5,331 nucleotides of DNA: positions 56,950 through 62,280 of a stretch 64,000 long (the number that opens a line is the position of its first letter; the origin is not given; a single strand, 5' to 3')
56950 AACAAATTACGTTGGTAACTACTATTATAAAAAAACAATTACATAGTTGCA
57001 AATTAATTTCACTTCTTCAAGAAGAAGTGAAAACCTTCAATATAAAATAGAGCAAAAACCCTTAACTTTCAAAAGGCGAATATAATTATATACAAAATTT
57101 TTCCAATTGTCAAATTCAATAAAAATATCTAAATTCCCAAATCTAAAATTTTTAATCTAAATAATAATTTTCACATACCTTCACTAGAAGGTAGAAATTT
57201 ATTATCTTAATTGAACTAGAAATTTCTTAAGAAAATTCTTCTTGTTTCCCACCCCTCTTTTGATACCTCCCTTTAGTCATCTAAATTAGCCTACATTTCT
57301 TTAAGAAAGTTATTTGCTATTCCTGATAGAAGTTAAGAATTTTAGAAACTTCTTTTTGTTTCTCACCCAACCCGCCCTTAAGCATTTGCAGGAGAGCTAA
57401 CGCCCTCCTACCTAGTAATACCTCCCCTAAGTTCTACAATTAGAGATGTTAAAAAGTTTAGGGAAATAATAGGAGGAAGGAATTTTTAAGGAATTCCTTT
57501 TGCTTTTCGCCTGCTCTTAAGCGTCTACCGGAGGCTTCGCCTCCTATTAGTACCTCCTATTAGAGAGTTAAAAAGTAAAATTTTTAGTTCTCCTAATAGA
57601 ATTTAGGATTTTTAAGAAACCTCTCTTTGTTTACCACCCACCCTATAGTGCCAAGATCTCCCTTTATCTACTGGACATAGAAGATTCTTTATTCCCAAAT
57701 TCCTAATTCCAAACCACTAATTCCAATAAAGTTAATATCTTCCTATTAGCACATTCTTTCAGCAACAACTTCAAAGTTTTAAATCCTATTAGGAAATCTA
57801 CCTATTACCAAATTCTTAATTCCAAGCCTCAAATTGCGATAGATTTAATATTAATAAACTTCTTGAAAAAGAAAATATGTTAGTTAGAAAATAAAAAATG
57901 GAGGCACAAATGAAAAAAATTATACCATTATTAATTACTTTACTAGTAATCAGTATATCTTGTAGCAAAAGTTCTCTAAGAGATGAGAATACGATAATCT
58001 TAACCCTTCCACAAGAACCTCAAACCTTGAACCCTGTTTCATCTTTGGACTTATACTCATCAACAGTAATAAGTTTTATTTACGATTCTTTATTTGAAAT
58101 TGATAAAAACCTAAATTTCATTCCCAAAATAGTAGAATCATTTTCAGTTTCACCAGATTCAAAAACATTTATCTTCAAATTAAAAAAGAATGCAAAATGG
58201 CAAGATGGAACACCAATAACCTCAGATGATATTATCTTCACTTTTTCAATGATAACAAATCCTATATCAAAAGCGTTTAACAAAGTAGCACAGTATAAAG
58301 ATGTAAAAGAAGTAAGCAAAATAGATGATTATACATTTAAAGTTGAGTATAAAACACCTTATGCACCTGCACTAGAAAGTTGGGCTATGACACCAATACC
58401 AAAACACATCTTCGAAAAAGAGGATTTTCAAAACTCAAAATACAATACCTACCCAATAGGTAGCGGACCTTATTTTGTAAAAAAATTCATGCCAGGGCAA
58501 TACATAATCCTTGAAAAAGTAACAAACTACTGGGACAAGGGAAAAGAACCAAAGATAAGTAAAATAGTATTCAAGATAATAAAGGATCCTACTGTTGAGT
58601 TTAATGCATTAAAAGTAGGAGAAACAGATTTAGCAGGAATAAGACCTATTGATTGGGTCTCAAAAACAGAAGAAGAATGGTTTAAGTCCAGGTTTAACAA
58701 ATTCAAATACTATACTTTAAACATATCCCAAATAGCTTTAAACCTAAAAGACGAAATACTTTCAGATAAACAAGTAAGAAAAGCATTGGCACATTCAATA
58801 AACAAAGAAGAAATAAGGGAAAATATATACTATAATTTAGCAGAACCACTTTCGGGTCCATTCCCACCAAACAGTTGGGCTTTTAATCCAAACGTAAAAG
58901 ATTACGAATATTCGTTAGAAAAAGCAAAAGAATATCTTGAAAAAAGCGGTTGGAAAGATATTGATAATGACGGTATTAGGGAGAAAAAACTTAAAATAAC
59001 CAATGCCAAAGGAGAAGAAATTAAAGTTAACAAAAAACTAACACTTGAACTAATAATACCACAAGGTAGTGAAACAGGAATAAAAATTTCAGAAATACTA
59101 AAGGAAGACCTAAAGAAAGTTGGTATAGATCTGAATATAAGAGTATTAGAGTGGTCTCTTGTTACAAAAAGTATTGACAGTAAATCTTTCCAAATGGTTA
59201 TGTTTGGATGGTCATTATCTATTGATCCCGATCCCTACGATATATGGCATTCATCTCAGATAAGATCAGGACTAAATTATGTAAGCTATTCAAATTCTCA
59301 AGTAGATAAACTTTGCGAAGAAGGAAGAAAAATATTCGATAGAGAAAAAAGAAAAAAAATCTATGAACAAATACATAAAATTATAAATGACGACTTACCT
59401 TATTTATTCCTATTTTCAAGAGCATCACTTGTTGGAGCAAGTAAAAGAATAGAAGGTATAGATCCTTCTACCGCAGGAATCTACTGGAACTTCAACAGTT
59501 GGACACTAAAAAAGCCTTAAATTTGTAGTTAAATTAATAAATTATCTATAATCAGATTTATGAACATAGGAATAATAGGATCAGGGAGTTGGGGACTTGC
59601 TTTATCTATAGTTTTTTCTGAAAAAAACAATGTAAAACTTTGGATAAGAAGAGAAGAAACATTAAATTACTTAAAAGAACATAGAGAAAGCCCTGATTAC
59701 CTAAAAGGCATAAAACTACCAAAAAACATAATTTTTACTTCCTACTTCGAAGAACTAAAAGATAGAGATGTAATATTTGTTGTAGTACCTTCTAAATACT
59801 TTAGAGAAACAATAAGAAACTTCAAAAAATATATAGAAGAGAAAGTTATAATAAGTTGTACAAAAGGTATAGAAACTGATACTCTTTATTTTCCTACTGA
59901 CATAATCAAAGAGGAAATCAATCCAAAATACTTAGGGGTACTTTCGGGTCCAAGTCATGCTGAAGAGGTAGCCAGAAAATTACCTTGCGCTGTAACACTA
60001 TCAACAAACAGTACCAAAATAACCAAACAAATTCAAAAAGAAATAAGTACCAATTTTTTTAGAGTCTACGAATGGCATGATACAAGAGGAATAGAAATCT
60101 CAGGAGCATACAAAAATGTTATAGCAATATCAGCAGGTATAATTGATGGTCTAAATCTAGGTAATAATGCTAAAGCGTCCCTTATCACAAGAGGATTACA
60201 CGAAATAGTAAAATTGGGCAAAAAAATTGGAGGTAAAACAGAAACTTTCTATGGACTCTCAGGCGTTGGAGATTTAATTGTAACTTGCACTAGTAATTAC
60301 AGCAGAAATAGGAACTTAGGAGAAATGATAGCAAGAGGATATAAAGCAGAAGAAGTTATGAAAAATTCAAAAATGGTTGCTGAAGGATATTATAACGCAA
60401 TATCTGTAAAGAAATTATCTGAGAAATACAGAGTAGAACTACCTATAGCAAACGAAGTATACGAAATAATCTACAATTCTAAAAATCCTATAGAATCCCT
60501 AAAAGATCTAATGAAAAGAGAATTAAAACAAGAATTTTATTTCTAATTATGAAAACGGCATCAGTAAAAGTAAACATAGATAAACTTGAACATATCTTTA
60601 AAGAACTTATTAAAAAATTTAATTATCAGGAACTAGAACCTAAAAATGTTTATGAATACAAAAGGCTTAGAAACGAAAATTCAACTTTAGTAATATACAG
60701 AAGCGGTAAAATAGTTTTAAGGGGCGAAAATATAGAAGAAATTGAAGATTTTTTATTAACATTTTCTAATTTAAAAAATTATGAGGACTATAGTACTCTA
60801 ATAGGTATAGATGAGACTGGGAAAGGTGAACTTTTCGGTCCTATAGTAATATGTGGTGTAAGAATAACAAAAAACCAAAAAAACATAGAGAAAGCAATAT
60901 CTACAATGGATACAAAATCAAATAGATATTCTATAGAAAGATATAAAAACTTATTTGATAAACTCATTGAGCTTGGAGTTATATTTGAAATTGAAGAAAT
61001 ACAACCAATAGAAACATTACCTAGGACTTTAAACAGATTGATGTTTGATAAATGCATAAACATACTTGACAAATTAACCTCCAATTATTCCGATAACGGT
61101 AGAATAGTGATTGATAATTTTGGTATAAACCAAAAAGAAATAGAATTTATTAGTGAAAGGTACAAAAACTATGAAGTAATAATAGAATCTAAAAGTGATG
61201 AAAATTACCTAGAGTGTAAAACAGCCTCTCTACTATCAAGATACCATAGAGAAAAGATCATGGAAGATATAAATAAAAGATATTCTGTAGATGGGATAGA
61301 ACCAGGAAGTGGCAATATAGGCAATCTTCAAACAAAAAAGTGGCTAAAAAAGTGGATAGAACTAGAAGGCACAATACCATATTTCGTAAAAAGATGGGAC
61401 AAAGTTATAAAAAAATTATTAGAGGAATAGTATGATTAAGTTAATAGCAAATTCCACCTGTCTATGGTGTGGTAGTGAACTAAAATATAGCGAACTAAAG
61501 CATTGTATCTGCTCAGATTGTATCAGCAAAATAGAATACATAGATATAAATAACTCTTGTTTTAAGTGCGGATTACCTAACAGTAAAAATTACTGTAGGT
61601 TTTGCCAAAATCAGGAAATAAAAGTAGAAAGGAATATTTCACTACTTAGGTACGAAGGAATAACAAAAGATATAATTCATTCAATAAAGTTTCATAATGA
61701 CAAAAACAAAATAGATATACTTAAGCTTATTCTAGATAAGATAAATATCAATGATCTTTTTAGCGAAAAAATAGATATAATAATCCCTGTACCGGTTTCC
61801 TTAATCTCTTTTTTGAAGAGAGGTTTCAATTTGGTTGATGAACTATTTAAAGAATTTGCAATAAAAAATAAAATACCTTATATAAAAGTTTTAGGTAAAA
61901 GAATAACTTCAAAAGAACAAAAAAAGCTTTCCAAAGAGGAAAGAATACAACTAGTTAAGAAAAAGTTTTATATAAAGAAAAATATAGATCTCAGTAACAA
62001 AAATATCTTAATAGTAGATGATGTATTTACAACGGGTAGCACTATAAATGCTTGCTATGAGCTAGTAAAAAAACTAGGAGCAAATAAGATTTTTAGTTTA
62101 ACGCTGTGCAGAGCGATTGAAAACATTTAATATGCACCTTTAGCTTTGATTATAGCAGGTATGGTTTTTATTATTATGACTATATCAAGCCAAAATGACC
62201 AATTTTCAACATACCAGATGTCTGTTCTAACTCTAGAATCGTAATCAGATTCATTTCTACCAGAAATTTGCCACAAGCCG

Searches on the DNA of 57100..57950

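Call 8: search_rna_families(source=window, start=57100, end=57950, threshold=evalue, max_evalue=10)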
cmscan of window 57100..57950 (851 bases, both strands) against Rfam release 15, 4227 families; matches with E-value up to 10: 6.
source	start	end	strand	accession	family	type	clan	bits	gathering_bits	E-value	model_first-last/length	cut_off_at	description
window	57534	57639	+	RF02185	ST7-OT3_3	Gene; lncRNA;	-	21.1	50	1.5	1-116/116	no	ST7 overlapping transcript 3 conserved region 3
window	57181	57250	-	RF02443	SpR08_sRNA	Gene; sRNA;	-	18.9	80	2.1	1-73/73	no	Streptococcus sRNA SpR08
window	57453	57609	+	RF01479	rli48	Gene; sRNA;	-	16.2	100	7.9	1-149/149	no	Listeria sRNA rli48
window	57778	57822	+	RF04353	Plastid-psbN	Cis-reg;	-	16.2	50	8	1-61/61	no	Plastid-psbN 5UTR RNA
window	57478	57624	+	RF01828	SprD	Gene; sRNA;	-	15.6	100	1.4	1-142/142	no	Small pathogenicity island RNA D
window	57312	57416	-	RF01259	snR63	Gene; snRNA; snoRNA; CD-box;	CL00061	9.5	50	8.9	1-255/255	no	Small nucleolar RNA snR63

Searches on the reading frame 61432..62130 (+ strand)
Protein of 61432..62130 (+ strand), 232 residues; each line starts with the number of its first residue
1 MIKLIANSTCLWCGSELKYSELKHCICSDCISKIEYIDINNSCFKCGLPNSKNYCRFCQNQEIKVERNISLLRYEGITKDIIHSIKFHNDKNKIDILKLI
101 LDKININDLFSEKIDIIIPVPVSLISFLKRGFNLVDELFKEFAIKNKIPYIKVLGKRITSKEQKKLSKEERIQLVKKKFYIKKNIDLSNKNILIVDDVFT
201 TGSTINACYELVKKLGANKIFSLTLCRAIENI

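Call 32: find_encoding_contigs(protein=window:61432-62130:+, flank=10000, max_places=4)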
Protein window:61432-62130:+ (232 aa): 1 contig read that carries it; 1 place shown.
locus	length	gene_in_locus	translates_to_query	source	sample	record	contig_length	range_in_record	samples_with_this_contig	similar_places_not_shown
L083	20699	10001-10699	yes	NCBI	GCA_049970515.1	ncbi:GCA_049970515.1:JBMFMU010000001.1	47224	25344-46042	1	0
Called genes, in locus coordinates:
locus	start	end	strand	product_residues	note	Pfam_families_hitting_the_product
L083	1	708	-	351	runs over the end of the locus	-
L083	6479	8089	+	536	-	PF00496:SBP_bac_5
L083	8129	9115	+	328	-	PF01210:NAD_Gly3P_dh_N, PF02558:ApbA (weak), PF03807:F420_oxidored (weak), PF07479:NAD_Gly3P_dh_C, PF20618:GPD_NAD_C_bact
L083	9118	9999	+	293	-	PF01351:RNase_HII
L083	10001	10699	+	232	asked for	PF00156:Pribosyltran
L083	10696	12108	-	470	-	PF02397:Bac_transf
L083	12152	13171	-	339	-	PF00483:NTP_transferase, PF12804:NTP_transf_3, PF25084:LbH_EIF2B (weak), PF24894:Hexapep_GlmU (weak), PF25087:GMPPB_C (weak)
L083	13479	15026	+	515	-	PF03023:MurJ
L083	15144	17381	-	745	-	PF02922:CBM_48, PF00128:Alpha-amylase, PF02806:Alpha-amylase_C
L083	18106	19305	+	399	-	PF00926:DHBP_synthase, PF00925:GTP_cyclohydro2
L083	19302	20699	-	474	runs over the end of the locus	-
